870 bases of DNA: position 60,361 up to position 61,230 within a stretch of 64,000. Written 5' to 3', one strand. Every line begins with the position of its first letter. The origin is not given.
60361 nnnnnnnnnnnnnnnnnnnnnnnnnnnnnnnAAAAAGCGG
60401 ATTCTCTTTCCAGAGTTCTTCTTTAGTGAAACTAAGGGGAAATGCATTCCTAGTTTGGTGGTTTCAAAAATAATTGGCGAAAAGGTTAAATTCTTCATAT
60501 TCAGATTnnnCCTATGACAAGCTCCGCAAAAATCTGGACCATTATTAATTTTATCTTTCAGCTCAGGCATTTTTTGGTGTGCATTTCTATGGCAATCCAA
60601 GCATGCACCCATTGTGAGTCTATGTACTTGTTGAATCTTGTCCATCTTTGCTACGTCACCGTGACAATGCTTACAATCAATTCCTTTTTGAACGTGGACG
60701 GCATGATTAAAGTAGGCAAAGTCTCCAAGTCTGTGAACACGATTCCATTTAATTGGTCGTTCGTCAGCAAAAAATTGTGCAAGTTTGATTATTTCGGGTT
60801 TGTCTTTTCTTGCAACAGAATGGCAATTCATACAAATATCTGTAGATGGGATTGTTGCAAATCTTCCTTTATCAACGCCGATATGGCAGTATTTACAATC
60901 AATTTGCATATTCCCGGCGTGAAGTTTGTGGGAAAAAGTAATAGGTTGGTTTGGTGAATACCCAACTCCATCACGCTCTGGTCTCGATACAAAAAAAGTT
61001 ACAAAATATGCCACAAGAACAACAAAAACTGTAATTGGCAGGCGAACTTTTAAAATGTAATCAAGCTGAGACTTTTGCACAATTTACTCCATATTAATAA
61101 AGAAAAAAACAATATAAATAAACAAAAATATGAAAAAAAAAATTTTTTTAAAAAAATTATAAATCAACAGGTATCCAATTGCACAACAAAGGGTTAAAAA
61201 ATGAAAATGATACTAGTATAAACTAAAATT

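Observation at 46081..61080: About 15-kb unidirectional ACIII - caa3 respiratory supercluster with an ActD-ActE fusion and non-canonical cox gene order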

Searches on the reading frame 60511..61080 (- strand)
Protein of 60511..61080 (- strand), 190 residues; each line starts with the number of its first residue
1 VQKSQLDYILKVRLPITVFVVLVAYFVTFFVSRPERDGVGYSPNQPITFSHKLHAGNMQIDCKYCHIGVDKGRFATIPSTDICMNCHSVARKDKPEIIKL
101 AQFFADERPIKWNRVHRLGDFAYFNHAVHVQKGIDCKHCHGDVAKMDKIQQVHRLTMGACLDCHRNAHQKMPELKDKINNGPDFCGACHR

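Call 4: search_protein_families(library=pfam, proteins=[window:60511-61080:-], max_evalue=0.01)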
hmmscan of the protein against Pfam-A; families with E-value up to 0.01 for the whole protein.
window:60511-61080:- (190 aa): 4 families
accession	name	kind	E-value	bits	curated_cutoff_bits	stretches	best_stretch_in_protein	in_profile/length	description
PF14522.11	Cytochrome_C7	-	1.6e-11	44.3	24.8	2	123-190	2-67/67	Cytochrome c7 and related cytochrome c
PF02085.21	Cytochrom_CIII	-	6.5e-10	39.7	22.9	1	42-94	16-60/101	Class III cytochrome C family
PF14537.11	Cytochrom_c3_2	-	1.8e-06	28.8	25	0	128-189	1-64/79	Cytochrome c3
PF09699.15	Paired_CXXCH_1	-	0.0032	17.6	20.6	1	156-189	5-36/41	Doubled CXXCH motif (Paired_CXXCH_1)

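Call 6: search_protein_families(library=ncbifam, proteins=[window:60511-61080:-], max_evalue=0.001)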
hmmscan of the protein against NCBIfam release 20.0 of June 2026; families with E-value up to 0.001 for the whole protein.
window:60511-61080:- (190 aa): 6 families
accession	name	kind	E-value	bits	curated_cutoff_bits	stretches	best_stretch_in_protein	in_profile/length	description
NF041781.1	mnquin_red_QrcA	equivalog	5.1e-26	91.3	180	1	21-189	7-173/174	menaquinone reductase multiheme cytochrome c subunit QrcA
NF041028.1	decahem_GSU2203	exception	1e-05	25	325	1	81-189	68-181/317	GSU2203 family decaheme c-type cytochrome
TIGR03508.1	decahem_SO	subfamily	2.4e-05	23.9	192.2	1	130-189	67-150/258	DmsE family decaheme c-type cytochrome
NF045784.1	9HemeCytC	equivalog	3.5e-05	23.3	640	0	123-189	65-132/328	nine-heme cytochrome c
NF045713.1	CxxCH_16_HmcA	equivalog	0.00012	20.9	400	0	44-104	293-342/541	sulfate respiration complex hexadecaheme cytochrome HmcA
NF043011.1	CytC7_Geobact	equivalog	0.00078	19.9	120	0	45-88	31-75/89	cytochrome c7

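Call 73: search_solved_structures(query=window:60511-61080:-, max_evalue=0.001)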
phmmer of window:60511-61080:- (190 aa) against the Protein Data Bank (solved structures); distinct sequences matched with E-value up to 0.001: 4.
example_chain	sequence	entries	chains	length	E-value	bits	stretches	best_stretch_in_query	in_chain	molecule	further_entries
8k9e_A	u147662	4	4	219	4.8e-41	143.9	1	19-168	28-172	Cytochrome c7-like domain-containing protein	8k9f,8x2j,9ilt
6f0k_A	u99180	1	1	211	3.9e-39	137.7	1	14-167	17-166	Cytochrome c family protein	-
6btm_A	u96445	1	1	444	5.5e-36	127.4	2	105-171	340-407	Alternative Complex III subunit A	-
6lod_A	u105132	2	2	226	6.1e-32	114.2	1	26-171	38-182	MULTIHEME_CYTC domain-containing protein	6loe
